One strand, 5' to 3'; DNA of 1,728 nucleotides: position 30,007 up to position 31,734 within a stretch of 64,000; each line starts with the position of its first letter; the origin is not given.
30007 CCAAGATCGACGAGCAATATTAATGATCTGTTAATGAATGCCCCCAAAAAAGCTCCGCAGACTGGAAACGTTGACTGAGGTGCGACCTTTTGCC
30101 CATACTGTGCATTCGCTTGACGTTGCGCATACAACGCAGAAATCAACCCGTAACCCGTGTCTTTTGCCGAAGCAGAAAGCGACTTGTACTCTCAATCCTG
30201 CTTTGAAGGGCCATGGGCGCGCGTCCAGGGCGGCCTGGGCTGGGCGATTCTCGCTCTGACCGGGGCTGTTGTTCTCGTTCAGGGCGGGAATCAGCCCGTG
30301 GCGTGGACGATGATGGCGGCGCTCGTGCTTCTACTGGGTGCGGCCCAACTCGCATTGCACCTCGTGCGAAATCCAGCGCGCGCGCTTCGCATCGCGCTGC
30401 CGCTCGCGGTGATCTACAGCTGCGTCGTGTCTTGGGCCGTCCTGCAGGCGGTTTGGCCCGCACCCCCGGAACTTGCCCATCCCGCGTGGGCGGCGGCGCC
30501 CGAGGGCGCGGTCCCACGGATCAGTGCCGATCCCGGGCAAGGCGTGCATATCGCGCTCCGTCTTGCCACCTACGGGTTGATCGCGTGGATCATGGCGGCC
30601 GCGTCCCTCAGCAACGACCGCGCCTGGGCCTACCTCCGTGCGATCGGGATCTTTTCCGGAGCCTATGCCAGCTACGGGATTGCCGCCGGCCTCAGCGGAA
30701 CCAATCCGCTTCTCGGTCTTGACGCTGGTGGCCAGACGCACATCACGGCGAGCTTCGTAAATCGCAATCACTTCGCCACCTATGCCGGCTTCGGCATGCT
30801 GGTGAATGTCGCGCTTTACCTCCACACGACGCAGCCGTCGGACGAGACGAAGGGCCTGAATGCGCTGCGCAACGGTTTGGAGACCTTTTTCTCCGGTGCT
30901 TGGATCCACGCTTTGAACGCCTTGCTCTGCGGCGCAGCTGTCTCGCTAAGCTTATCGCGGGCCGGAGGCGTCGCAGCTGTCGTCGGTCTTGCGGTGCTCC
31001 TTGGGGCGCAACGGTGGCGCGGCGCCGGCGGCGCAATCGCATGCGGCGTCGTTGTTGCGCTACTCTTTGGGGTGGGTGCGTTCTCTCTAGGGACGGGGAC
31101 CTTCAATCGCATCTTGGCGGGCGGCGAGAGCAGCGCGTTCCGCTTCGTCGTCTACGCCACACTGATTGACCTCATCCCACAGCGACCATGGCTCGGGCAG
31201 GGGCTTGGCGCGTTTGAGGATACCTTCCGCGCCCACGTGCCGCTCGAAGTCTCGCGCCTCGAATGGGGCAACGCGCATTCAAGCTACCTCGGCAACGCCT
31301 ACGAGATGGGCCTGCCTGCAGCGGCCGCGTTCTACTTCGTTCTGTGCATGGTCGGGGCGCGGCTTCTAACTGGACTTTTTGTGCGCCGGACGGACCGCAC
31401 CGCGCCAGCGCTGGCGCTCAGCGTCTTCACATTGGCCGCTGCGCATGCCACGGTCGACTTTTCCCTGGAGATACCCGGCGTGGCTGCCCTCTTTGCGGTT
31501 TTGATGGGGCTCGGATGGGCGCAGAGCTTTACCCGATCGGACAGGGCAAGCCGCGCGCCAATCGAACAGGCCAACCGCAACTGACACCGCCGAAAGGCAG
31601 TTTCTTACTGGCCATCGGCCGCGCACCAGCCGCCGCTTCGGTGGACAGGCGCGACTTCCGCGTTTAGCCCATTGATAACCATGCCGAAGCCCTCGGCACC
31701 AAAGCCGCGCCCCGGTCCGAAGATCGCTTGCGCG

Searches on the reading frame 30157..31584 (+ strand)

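Call 83: search_protein_families(library=pfam, proteins=[window:30157-31584:+], max_evalue=0.00001)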
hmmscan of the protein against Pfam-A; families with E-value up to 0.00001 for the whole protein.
window:30157-31584:+ (475 aa): 1 family
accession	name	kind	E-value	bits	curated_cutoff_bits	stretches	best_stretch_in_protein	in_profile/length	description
PF04932.20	Wzy_C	-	6.9e-14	52.3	31.7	1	254-392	2-148/149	O-Antigen ligase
